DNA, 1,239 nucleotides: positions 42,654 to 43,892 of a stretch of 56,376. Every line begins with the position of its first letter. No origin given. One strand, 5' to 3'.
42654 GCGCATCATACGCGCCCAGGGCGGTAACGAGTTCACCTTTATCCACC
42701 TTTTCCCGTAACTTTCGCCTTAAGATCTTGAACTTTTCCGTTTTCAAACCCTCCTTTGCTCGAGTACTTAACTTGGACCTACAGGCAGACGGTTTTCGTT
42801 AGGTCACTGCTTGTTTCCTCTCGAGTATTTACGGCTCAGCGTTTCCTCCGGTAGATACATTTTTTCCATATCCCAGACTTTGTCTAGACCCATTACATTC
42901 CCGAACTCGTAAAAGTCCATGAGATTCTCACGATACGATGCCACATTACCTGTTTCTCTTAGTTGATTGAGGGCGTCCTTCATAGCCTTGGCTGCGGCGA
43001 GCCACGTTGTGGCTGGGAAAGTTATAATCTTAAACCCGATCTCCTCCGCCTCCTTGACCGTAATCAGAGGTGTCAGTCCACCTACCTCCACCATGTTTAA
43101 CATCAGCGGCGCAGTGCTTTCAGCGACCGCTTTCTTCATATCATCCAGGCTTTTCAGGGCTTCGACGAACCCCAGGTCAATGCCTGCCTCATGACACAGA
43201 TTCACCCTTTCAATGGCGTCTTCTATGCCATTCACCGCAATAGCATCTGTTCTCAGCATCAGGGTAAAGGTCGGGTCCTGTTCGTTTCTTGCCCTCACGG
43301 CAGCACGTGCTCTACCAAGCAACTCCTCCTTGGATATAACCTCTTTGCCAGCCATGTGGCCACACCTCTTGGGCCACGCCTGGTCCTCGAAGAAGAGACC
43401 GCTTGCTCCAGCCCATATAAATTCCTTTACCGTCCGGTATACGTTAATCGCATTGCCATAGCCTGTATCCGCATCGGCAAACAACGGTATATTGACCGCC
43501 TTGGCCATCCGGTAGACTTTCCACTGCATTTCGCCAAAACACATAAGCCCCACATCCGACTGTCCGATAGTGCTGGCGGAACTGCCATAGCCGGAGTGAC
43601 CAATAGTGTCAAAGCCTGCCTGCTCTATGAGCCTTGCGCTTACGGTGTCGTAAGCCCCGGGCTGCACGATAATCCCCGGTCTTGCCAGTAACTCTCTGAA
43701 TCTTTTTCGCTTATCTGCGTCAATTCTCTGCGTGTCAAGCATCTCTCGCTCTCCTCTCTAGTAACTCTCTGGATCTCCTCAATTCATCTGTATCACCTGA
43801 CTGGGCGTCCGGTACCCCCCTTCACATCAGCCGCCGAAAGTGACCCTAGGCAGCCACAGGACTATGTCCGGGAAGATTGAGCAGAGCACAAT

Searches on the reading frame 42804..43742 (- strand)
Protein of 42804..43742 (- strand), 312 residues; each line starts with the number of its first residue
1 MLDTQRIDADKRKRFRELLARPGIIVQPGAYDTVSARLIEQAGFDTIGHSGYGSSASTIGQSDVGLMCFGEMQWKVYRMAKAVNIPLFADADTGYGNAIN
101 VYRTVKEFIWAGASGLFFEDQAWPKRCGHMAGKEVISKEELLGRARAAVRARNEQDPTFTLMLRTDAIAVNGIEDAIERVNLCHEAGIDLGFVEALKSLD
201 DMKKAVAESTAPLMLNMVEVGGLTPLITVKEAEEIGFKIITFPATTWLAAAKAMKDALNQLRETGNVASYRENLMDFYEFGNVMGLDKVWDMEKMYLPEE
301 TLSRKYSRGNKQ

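Call 3: search_protein_families(library=pfam, proteins=[window:42804-43742:-])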
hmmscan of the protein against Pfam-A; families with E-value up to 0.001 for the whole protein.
window:42804-43742:- (312 aa): 2 families
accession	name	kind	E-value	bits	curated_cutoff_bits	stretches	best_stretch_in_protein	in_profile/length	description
PF13714.12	PEP_mutase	-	2.1e-40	139.2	31.5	1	15-261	1-239/240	Phosphoenolpyruvate phosphomutase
PF00463.27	ICL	-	1.8e-14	53.6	26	1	86-208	151-272/526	Isocitrate lyase family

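Call 4: search_protein_families(library=ncbifam, proteins=[window:42804-43742:-])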
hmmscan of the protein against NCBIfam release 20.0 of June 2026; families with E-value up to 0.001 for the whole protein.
window:42804-43742:- (312 aa): 8 families
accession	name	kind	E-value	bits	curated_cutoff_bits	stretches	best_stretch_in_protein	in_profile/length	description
TIGR02317.1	prpB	equivalog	6e-71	238.9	354.4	1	12-287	2-273/285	methylisocitrate lyase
TIGR02319.1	CPEP_Pphonmut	equivalog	3.1e-68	230.1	420.05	1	11-296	4-289/294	carboxyvinyl-carboxyphosphonate phosphorylmutase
NF008455.0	PRK11320.1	equivalog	1.8e-60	204.7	353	1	13-269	9-262/295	methylisocitrate lyase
TIGR02321.1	Pphn_pyruv_hyd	equivalog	1.4e-27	96.6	374.4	1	25-297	17-289/290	phosphonopyruvate hydrolase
TIGR02320.1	PEP_mutase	equivalog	5.7e-22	78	319.55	1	15-277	1-273/284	phosphoenolpyruvate mutase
TIGR01346.1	isocit_lyase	equivalog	1.7e-17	63.1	275.9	1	85-181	151-248/527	isocitrate lyase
NF011645.0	PRK15063.1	equivalog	1.8e-16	60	562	1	80-177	143-241/430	isocitrate lyase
NF005074.0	PRK06498.1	equivalog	1.3e-09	37.2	446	1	84-152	178-247/531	isocitrate lyase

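Call 7: search_solved_structures(query=window:42804-43742:-, max_evalue=1e-20)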
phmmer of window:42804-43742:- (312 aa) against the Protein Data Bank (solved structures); distinct sequences matched with E-value up to 1e-20: 16.
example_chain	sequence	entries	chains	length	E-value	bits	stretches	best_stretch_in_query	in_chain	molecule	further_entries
1zlp_A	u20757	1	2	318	5.2e-56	193.6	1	11-296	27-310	petal death protein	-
3fa3_A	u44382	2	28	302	8.3e-52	179.8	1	16-272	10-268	2,3-dimethylmalate lyase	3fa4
3lye_A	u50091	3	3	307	3.3e-51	177.8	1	12-268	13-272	Oxaloacetate acetyl hydrolase | Oxaloacetate acetylhydrolase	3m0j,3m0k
6t4v_C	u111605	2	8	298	1e-46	163.1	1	13-277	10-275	2-methylisocitrate lyase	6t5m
1mum_A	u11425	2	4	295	5.1e-46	160.8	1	13-274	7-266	2-methylisocitrate lyase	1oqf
3eoo_A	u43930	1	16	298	2.3e-45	158.6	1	14-265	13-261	Methylisocitrate lyase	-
4iqd_A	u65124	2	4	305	2.6e-45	158.4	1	7-275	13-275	Carboxyvinyl-carboxyphosphonate phosphorylmutase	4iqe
1o5q_A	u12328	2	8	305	6.2e-45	157.2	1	13-282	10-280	Probable methylisocitrate lyase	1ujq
1xg3_A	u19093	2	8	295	1.3e-44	156.2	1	13-274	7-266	Probable methylisocitrate lyase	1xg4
9hra_A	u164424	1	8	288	1.7e-38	136.1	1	13-265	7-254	2-methylisocitrate lyase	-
9hgk_A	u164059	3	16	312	1.9e-38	135.9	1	13-265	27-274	2-methylisocitrate lyase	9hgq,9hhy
9hgo_A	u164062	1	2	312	4.9e-38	134.6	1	13-265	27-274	2-methylisocitrate lyase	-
9hhs_A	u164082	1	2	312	6.8e-38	134.1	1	13-265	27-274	2-methylisocitrate lyase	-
5unc_A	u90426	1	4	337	9.7e-26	94.2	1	14-297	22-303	PHOSPHOENOLPYRUVATE PHOSPHOMUTASE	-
3b8i_A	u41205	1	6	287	1.9e-24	90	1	11-269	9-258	PA4872 oxaloacetate decarboxylase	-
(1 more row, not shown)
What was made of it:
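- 42804..43742 (-): P1: ICL/PEPM-superfamily lyase, 312 aa, with a KRCGH loop (Cys127). Closest solved relatives are petal death protein and dimethylmalate lyase. Calls 3, 4, 7 (1zlp E 5e-56, 3fa3 8e-52), 8, 78.
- Closest known: Petal death protein. Same: P1 aligns over its full length (E 5e-56 and 8e-52, call 7).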

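Call 59: search_solved_structures(query=A1, max_evalue=1e-30, show_alignments=5)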
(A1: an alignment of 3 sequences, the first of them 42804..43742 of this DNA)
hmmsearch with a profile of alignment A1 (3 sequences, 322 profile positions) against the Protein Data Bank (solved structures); distinct sequences matched with E-value up to 1e-30: 18.
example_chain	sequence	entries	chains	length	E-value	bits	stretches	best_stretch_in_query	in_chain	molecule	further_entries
1zlp_A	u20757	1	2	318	2.8e-67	230.1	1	11-292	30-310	petal death protein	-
4iqd_A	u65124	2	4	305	2.6e-64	220.4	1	7-277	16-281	Carboxyvinyl-carboxyphosphonate phosphorylmutase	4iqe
1o5q_A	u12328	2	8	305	2.7e-63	217.1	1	11-266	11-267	Probable methylisocitrate lyase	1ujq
3fa3_A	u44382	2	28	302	5.2e-63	216.1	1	11-262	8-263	2,3-dimethylmalate lyase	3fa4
1mum_A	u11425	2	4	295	4.9e-62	212.9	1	10-268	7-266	2-methylisocitrate lyase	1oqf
3eoo_A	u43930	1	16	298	1e-61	211.8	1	10-260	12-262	Methylisocitrate lyase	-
1xg3_A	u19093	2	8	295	1.9e-60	207.7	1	10-268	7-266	Probable methylisocitrate lyase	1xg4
6t4v_C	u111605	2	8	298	3e-60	207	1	10-267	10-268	2-methylisocitrate lyase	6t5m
3lye_A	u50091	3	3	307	6.2e-60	206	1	10-283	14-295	Oxaloacetate acetyl hydrolase | Oxaloacetate acetylhydrolase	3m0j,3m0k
9hra_A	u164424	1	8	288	1.5e-55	191.6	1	11-261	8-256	2-methylisocitrate lyase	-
9hgk_A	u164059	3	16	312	1.9e-55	191.3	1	11-261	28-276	2-methylisocitrate lyase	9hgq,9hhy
9hgo_A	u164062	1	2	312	1e-54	188.9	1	11-261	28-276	2-methylisocitrate lyase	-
9hhs_A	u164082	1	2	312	1.3e-54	188.5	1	11-261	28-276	2-methylisocitrate lyase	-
3b8i_A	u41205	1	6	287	1.8e-43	151.9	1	8-261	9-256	PA4872 oxaloacetate decarboxylase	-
5unc_A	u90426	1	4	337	4.5e-40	140.7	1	10-293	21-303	PHOSPHOENOLPYRUVATE PHOSPHOMUTASE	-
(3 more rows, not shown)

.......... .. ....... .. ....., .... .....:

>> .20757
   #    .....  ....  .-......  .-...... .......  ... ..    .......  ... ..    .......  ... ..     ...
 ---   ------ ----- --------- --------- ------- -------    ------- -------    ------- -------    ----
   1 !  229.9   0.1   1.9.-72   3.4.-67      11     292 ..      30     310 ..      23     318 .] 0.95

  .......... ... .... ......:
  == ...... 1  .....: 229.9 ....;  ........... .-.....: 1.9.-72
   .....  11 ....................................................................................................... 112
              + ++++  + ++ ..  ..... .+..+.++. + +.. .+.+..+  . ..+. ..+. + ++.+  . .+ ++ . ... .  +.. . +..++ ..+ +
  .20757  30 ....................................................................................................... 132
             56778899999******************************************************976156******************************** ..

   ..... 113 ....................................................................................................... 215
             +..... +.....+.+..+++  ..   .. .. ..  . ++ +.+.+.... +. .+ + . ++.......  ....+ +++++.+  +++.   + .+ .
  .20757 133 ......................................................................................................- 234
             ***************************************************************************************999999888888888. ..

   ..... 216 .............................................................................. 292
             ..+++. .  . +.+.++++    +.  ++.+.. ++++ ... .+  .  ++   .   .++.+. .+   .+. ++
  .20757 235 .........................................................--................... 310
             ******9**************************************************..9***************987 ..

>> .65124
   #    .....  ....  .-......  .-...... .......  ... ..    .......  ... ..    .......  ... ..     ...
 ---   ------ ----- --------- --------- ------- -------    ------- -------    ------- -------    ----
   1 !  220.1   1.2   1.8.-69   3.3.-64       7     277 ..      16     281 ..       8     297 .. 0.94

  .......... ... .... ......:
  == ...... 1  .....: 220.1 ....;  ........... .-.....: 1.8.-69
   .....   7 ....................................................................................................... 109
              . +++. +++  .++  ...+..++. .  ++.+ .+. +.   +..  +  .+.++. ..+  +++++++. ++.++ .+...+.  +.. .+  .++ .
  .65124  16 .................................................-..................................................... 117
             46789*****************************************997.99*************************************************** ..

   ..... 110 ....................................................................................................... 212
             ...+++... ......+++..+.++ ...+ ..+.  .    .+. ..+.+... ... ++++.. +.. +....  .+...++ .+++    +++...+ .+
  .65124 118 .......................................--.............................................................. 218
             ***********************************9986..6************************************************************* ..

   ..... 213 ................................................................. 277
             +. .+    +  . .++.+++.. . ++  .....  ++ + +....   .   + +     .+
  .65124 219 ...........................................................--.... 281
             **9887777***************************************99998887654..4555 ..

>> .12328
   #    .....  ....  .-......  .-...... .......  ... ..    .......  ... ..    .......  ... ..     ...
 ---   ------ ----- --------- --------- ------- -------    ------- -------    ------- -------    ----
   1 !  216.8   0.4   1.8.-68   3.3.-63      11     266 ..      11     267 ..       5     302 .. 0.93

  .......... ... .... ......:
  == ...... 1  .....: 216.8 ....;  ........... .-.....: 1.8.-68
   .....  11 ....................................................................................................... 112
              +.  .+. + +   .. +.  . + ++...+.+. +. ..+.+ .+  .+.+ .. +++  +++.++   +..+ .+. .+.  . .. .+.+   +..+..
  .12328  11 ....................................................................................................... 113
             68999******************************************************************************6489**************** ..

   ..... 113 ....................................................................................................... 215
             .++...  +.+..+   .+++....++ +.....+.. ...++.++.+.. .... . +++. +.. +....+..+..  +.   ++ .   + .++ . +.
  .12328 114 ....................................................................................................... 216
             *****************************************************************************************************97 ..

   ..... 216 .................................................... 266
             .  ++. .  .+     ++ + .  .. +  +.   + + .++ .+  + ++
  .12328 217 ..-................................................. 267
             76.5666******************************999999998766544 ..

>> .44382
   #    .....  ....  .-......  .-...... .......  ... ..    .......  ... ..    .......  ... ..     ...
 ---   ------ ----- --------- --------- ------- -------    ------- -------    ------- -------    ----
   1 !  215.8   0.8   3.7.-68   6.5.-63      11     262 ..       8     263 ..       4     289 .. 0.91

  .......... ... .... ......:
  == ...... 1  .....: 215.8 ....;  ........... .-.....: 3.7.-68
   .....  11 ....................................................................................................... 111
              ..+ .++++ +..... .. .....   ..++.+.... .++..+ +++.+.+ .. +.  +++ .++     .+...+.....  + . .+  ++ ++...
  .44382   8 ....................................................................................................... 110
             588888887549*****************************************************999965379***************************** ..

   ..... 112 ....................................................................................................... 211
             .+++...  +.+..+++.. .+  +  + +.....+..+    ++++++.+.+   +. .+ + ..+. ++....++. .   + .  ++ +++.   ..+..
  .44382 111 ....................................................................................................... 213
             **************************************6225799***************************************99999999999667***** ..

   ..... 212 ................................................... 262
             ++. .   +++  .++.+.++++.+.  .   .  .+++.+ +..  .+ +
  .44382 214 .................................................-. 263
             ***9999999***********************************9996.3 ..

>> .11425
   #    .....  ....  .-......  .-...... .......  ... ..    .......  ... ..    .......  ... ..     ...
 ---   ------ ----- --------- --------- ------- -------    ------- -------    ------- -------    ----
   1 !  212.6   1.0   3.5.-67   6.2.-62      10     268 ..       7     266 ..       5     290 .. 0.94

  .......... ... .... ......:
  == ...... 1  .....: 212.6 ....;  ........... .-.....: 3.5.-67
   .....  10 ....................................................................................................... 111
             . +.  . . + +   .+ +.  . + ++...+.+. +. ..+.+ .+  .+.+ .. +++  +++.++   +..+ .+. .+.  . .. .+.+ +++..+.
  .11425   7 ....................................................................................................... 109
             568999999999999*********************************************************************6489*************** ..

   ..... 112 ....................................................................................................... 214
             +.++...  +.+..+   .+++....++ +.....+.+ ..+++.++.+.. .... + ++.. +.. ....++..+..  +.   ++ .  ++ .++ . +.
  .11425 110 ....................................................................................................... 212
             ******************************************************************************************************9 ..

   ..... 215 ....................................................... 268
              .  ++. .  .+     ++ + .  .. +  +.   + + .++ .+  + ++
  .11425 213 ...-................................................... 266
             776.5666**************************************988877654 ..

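Call 64: find_homologous_proteins(query=window:42804-43742:-, max_evalue=1e-30)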
Query window:42804-43742:- (312 aa): 6394 proteins with E <= 1e-30 among 8000 candidates; the best 120 are listed.
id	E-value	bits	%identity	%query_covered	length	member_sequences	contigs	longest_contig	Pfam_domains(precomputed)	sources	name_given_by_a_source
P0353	1.6e-205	699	100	100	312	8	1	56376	PF13714.13,PF00463.28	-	-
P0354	1.1e-116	408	62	95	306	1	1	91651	PF13714.13,PF00463.28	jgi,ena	-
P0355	2.0e-109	384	58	95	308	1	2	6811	PF13714.13,PF00463.28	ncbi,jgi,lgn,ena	ncbi:MAG: isocitrate lyase/PEP mutase family protein [Brevinematia bacterium]|jgi:methylisocitrate l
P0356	8.4e-109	382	57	95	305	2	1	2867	PF13714.13,PF00463.28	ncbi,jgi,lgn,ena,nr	ncbi:MAG TPA: isocitrate lyase/PEP mutase family protein [Euryarchaeota archaeon]|nr:isocitrate lyas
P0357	2.4e-108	380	59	96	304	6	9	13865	PF13714.13,PF00463.28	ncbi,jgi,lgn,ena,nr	ncbi:MAG: isocitrate lyase/PEP mutase family protein [Candidatus Verstraetearchaeota archaeon]|nr:is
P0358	9.5e-107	375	56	95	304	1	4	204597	PF13714.13,PF00463.28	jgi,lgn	-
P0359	1.2e-106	375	57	96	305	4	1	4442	PF13714.13,PF00463.28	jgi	-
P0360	1.7e-106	374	56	97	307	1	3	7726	PF13714.13,PF00463.28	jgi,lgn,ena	jgi:methylisocitrate lyase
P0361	6.2e-106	372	56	96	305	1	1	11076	PF13714.13,PF00463.28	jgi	jgi:methylisocitrate lyase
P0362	8.6e-106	372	56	96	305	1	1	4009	PF13714.13,PF00463.28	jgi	-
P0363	1.0e-105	372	57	95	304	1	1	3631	PF13714.13,PF00463.28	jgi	jgi:methylisocitrate lyase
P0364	1.1e-105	372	57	94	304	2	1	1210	PF13714.13,PF00463.28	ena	-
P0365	1.3e-105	371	56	95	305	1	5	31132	PF13714.13,PF00463.28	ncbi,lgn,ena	-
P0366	1.7e-105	371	56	95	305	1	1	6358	PF13714.13,PF00463.28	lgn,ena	-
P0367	2.4e-105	370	56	95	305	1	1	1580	PF13714.13,PF00463.28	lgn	-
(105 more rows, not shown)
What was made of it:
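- P1-type relatives occur widely as single genes, mostly in archaea among the named hits (call 64).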

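Call 65: find_related_loci(query=window:42804-43742:-, collection=genome_contigs, flank=8000)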
Query window:42804-43742:- (312 aa) in genome_contigs; peptide patterns used: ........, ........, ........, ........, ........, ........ (x = any residue, [..] = any of these).
176 stretches matched a pattern; 29 encode a relative of the query (tblastn E <= 1e-3); 29 distinct loci.
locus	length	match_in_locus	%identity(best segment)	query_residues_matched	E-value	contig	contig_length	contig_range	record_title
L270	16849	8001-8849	42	12-296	9e-74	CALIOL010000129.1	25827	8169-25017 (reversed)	MAG: uncultured Ilumatobacter sp. isolate R2_Bin_METABAT__106_sub_1 genome assembly, contig: c_000000402728, whole genom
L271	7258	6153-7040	41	1-296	3e-70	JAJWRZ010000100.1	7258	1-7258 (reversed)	MAG: Dialister sp. isolate B5_5.fa NODE_2802_length_7258_cov_9.040816, whole genome shotgun sequence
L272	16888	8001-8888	41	1-296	1e-70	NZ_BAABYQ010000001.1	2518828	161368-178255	Dialister sp. i34-0019-2H8 sequence1, whole genome shotgun sequence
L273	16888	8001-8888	41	1-296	3e-70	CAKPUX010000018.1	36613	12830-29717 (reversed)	MAG: uncultured Dialister sp. isolate REFINED_METABAT215_TOP10_CONTIGS_1500_ASSEMBLY_K77_MERGED__Hadza_MoBio_hadza-E-H_H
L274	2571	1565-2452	41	1-296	3e-71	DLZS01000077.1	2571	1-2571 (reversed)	MAG TPA_asm: Dialister sp. isolate UBA10667 contig_4188, whole genome shotgun sequence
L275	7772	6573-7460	41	1-296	3e-70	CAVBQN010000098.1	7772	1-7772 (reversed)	Fusicatenibacter saccharivorans isolate H07641-L1_cleanbin_000006 genome assembly, contig: Spades_H07641-L1_contig_4490,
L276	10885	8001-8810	44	25-296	1e-69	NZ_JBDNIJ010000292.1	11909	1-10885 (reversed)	MAG: Ilumatobacter sp. isolate concoct.62.WLB k141_814838, whole genome shotgun sequence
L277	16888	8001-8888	41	1-296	9e-70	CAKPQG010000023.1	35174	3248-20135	MAG: uncultured Dialister sp. isolate REFINED_METABAT215_TOP10_CONTIGS_1500_ASSEMBLY_K77_MERGED__Hadza_MoBio_hadza-I-L_O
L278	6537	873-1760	41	1-296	8e-70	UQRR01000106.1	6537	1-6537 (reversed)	uncultured Dialister sp. isolate UMGS571 genome assembly, contig: NODE_2368_length_6537_cov_7.341796, whole genome shotg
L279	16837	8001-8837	44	14-296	1e-69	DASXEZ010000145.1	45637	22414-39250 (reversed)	MAG TPA_asm: Solirubrobacteraceae bacterium isolate SMAG_U5125 k141_1611023, whole genome shotgun sequence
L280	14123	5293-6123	42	14-296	8e-70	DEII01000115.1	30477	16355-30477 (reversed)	MAG TPA_asm: Methylococcaceae bacterium UBA2778 UBA2778_contig_8676, whole genome shotgun sequence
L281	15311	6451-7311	42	10-296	1e-69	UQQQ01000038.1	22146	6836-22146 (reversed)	uncultured Dialister sp. isolate UMGS543 genome assembly, contig: NODE_1259_length_22146_cov_14.270517, whole genome sho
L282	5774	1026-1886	42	10-296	3e-69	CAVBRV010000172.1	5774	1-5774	Paludibacteraceae bacterium isolate H07622-L1_cleanbin_000032 genome assembly, contig: Spades_H07622-L1_contig_7247, who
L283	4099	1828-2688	42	10-296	3e-69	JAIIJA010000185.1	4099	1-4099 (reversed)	MAG: Dialister sp. isolate Map_127_009 contig_100_1769, whole genome shotgun sequence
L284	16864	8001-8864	42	9-296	5e-69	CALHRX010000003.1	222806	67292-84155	MAG TPA_asm: uncultured Dialister sp. isolate ERR1430550_bin.108_CONCOCT_v1.1_MAG genome assembly, contig: ERZ1304675.26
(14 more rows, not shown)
